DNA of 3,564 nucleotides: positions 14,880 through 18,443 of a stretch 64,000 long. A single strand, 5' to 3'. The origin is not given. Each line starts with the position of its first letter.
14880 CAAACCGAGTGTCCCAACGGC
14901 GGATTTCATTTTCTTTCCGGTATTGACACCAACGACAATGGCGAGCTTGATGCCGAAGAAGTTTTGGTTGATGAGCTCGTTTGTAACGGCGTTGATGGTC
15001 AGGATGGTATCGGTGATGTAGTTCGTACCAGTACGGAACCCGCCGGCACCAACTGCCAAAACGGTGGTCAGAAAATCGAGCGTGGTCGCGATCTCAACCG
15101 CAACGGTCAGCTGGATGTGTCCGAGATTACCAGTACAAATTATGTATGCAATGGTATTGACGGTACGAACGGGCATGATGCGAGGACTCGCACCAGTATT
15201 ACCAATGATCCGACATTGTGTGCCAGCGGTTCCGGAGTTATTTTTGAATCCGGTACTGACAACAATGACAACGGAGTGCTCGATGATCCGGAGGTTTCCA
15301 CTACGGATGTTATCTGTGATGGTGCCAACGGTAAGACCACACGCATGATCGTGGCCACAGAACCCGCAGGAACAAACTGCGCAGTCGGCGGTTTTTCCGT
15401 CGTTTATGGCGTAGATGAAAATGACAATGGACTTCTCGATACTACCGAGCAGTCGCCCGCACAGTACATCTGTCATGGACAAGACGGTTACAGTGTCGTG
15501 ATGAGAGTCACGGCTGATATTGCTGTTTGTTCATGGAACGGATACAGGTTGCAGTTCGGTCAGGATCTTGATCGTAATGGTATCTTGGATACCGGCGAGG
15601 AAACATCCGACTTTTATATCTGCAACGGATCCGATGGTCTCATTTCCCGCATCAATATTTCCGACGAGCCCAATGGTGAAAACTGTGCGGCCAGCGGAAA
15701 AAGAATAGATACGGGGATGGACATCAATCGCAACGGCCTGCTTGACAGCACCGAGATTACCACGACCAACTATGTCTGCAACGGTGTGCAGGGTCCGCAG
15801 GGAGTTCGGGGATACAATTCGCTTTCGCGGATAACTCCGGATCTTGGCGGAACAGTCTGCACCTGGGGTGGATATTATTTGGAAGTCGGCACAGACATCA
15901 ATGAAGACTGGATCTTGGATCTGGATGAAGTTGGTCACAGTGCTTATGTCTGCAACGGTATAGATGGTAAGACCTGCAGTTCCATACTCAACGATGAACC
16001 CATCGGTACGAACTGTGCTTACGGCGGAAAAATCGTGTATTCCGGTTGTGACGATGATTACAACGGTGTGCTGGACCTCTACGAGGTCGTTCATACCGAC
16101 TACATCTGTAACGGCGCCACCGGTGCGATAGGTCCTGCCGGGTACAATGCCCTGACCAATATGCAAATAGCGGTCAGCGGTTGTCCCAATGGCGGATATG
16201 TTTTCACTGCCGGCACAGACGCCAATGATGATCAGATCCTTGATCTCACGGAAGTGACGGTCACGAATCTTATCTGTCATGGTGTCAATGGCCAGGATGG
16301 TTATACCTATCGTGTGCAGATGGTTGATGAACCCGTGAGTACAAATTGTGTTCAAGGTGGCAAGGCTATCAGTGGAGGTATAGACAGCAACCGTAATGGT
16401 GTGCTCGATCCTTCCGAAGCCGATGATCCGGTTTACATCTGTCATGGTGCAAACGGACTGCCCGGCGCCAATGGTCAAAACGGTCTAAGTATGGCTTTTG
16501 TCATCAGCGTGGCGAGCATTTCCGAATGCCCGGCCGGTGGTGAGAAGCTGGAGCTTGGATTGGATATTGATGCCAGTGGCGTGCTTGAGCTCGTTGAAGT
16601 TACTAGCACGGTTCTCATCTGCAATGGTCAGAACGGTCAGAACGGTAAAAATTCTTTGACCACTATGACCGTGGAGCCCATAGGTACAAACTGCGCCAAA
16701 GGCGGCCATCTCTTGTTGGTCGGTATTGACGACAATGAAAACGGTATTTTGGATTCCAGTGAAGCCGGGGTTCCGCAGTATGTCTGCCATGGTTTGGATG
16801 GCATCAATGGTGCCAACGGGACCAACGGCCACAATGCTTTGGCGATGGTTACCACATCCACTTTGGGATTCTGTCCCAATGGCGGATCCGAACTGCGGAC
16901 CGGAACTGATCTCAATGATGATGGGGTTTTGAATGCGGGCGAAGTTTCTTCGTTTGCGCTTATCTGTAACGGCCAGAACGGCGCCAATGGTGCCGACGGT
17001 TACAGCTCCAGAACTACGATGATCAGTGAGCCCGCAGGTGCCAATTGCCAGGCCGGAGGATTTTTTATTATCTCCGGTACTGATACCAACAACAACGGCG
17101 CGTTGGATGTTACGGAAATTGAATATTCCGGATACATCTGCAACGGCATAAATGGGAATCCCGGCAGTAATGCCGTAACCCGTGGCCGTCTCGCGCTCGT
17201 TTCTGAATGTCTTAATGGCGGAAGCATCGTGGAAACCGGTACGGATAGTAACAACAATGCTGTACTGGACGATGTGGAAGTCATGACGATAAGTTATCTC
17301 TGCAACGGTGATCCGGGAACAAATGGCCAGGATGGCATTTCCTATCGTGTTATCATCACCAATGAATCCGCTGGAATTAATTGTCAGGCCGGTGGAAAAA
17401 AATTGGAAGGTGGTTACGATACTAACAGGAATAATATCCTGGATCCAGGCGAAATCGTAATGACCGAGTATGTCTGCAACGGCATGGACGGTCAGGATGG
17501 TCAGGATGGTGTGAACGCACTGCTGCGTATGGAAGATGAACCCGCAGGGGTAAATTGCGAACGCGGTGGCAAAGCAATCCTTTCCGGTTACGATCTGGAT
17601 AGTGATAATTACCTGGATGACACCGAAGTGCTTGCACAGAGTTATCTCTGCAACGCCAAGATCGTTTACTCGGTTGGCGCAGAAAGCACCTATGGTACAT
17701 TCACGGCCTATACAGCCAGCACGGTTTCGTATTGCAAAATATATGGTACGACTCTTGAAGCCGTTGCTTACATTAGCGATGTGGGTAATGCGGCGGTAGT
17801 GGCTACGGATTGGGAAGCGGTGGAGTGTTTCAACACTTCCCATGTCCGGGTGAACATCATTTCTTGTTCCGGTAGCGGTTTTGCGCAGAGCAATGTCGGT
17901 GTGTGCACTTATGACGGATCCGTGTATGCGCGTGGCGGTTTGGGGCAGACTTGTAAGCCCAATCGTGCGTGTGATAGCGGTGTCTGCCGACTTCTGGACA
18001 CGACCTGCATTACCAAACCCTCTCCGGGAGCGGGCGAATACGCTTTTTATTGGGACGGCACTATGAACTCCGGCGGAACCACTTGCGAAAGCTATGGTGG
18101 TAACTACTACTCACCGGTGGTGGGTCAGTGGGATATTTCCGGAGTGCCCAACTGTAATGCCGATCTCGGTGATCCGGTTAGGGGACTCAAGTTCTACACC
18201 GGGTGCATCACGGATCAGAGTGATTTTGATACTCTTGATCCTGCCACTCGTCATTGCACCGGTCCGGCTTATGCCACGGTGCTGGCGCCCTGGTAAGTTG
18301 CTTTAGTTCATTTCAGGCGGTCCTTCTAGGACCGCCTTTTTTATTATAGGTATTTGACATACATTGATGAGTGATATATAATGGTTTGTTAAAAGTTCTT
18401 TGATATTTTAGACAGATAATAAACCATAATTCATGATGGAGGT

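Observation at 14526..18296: Giant lipoprotein built from ~18 tandem EF-hand Ca2+-binding loops in Cys-bracketed ~60-aa repeats, interleaved with collagen-like GXY runs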

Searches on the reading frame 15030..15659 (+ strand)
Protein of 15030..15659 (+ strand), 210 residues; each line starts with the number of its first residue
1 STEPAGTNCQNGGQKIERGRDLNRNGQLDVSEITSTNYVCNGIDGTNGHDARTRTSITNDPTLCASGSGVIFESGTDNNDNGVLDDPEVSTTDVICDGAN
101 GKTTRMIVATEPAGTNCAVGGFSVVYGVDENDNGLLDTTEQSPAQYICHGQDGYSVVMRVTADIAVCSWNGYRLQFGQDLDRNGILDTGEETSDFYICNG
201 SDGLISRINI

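Call 31: predict_structure(alignment_id=A1)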
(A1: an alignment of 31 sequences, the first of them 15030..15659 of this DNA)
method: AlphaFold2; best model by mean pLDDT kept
length: 210 residues; sequences in the alignment: 31
mean_pLDDT: 76.0   pTM: 0.44
mean pLDDT of the five models: 76.0, 74.5, 74.3, 72.1, 66.9
residues with pLDDT >= 90: 11; 70-90: 154; 50-70: 34; < 50: 11
segments of 3 or more residues with pLDDT < 50: 203-210
pLDDT, mean of each block of 10 residues (from residue 1): 88 83 74 84 62 74 70 78 85 64 70 88 79 81 80 78 72 81 86 73 44
secondary structure, 60 per line:
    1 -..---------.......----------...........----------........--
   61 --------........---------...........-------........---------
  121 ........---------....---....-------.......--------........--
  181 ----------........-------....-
elements in order: E13-19 E33-40 E51-58 E69-76 E89-96 E104-111 E121-128 E145-148 E156-162 E171-178 E191-198 E206-209

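Call 38: fold_search(model_id=the predicted structure, library=pdb)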
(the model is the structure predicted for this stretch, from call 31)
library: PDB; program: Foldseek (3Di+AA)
matches with E <= 10: 217; with E <= 0.001: 0
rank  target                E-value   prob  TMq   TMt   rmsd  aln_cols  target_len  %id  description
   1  9ext_A                1.5e-01  0.09  0.12  0.08  19.0       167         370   10  Crystal structure of Yeast Clathrin Heavy Chain N-terminal domain bound to APL2/AP-1 Beta peptide (LLDL) (released 2024-11-13)
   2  9ext_B                2.6e-01  0.08  0.12  0.08  19.1       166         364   10  Crystal structure of Yeast Clathrin Heavy Chain N-terminal domain bound to APL2/AP-1 Beta peptide (LLDL) (released 2024-11-13)
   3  9exf_A                2.7e-01  0.07  0.13  0.09  19.0       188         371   10  Crystal structure of Yeast Clathrin Heavy Chain N-terminal domain bound to YAP1801 peptide (LIDM) (released 2024-11-13)
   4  9exf_B                3.4e-01  0.07  0.12  0.08  19.1       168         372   11  Crystal structure of Yeast Clathrin Heavy Chain N-terminal domain bound to YAP1801 peptide (LIDM) (released 2024-11-13)
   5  9nxj_B                3.6e-01  0.15  0.21  0.15  14.6       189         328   12  The GH43 domain of an alpha-l-arabinofuranosidase (AtAbf43C_GH43) from Acetivibrio thermocellus DSM1313 (released 2025-08-20)
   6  3tiq_B                6.5e-01  0.02  0.11  0.11  38.1       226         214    8  Crystal structure of Staphylococcus aureus SasG G51-E-G52 module (released 2012-04-18)
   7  9ex5_B                7.7e-01  0.04  0.12  0.08  20.2       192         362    9  Crystal structure of Yeast Clathrin Heavy Chain N-terminal domain bound to Epsin-5 peptide (LIDL) (released 2024-11-13)
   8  3inb_A                9.1e-01  0.07  0.15  0.09  14.4       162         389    9  Structure of the measles virus hemagglutinin bound to the CD46 receptor (released 2009-12-22)
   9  9exg_B                9.1e-01  0.04  0.12  0.08  19.3       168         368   11  Crystal structure of Yeast Clathrin Heavy Chain N-terminal domain bound to Epsin-2 peptide (LIDL) (released 2024-11-13)
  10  9eyt_A                9.6e-01  0.06  0.15  0.10  18.4       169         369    9  Crystal structure of Yeast Clathrin Heavy Chain N-terminal domain bound to Epsin-1 peptide (LIDL) (released 2024-11-13)
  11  7esk_A                9.6e-01  0.04  0.12  0.07  19.0       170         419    8  Crystal structure of a L-rhamnose-alpha-1,4-D-glucuronate lyase from Fusarium oxysporum 12S, Ligand free form (released 2021-08-04)
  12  8vgh_F                1.0e+00  0.04  0.13  0.13  16.7       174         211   10  CryoEM structure of tryptase in complex with wild type anti-tryptase Fab E104.v1 (released 2024-10-30)
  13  3inb_B                1.0e+00  0.03  0.14  0.10  16.7       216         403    8  Structure of the measles virus hemagglutinin bound to the CD46 receptor (released 2009-12-22)
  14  3alx_D                1.3e+00  0.08  0.16  0.08  13.5       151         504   12  Crystal structure of the measles virus hemagglutinin bound to its cellular receptor SLAM (MV-H(L482R)-SLAM(N102H/R108Y (released 2011-01-12)
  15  3alw                  1.3e+00  0.04  0.15  0.06  18.8       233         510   12  Crystal structure of the measles virus hemagglutinin bound to its cellular receptor SLAM (Form I, MV-H-SLAM(N102H/R108Y) (released 2011-01-12)
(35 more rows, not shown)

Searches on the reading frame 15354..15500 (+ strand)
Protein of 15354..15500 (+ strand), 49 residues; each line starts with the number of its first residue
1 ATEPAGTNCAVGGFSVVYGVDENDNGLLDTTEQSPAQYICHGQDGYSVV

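Call 27: search_protein_families(library=pfam, proteins=[window:15354-15500:+], max_evalue=10)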
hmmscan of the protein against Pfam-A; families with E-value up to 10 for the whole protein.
window:15354-15500:+ (49 aa): 1 family
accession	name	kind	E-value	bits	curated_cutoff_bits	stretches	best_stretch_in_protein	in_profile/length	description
PF23657.1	DUF7151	-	1e-13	51.5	27.2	1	2-40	8-46/46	Domain of unknown function (DUF7151)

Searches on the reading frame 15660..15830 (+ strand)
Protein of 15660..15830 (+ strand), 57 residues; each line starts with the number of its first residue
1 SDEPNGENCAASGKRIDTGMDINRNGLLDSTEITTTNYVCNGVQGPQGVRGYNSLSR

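Call 27: search_protein_families(library=pfam, proteins=[window:15660-15830:+], max_evalue=10)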
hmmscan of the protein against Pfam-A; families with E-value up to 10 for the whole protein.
window:15660-15830:+ (57 aa): 1 family
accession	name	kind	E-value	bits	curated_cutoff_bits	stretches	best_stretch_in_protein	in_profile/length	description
PF23657.1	DUF7151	-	4.6e-17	62.2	27.2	1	2-40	8-46/46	Domain of unknown function (DUF7151)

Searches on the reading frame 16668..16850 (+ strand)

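Call 27: search_protein_families(library=pfam, proteins=[window:16668-16850:+], max_evalue=10)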
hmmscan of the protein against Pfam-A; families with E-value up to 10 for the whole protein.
window:16668-16850:+ (61 aa): 1 family
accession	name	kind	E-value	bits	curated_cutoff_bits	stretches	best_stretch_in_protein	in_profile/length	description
PF23657.1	DUF7151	-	8.7e-14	51.7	27.2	1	1-40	7-46/46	Domain of unknown function (DUF7151)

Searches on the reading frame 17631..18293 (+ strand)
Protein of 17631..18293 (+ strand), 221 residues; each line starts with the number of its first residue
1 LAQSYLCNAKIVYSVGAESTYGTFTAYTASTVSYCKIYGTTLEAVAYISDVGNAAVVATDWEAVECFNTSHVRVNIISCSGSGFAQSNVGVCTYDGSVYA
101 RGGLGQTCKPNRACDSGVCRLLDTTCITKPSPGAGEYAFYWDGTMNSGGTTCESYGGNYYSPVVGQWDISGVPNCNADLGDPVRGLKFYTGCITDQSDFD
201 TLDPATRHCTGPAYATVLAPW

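Call 25: find_homologous_proteins(query=window:17631-18293:+, max_evalue=0.001)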
Query window:17631-18293:+: 255 candidates shared short words with the query, none scored E <= 0.001.

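Call 27: search_protein_families(library=pfam, proteins=[window:17631-18293:+], max_evalue=10)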
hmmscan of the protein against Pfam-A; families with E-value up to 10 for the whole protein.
window:17631-18293:+ (221 aa): 1 family
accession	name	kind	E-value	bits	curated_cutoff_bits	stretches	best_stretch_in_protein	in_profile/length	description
PF15016.13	C5orf34_C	-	0.14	12.4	27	1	20-60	13-55/82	C5orf34 C-terminal domain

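Call 50: find_related_loci(query=window:17631-18293:+, collection=metagenome_contigs, flank=8000)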
Query window:17631-18293:+ (221 aa) in metagenome_contigs; peptide patterns used: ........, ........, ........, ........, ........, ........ (x = any residue, [..] = any of these).
78 stretches matched a pattern; 2 encode a relative of the query (tblastn E <= 1e-3); 2 distinct loci.
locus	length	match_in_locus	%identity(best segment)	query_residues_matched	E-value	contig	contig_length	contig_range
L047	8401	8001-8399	97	1-133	3e-84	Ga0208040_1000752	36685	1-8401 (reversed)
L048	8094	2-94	97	191-221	3e-16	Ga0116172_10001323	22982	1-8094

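Call 56: search_protein_representatives(protein=window:17631-18293:+)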
Query: 221 residues. Proteins with E-value up to 0.001 (for the whole library): 3; up to 1e-10: 1; up to 1e-30: 1. The best 3 are listed.
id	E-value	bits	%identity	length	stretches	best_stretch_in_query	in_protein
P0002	1.2e-122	424.3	84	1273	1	1-221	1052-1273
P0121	1.5e-10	57.5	38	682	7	109-142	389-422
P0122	1.3e-04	38.1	34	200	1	4-96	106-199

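Call 64: predict_structure(alignment_id=A2)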
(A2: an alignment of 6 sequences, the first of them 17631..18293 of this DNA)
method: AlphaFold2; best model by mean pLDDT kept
length: 221 residues; sequences in the alignment: 6
mean_pLDDT: 33.7   pTM: 0.22
mean pLDDT of the five models: 33.7, 33.0, 31.3, 31.1, 30.8
residues with pLDDT >= 90: 0; 70-90: 0; 50-70: 16; < 50: 205
segments of 3 or more residues with pLDDT < 50: 1-30, 36-63, 77-221
pLDDT, mean of each block of 10 residues (from residue 1): 28 33 41 47 32 34 52 48 34 29 30 35 33 34 31 30 30 26 26 30 32 26 31
secondary structure, 60 per line:
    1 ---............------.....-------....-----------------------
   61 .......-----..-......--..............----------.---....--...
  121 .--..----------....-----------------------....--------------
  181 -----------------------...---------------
elements in order: E4-15 E22-26 E34-37 E64-67 E76-81 E84-97 E112-115 E118-121 E136-139 E163-166
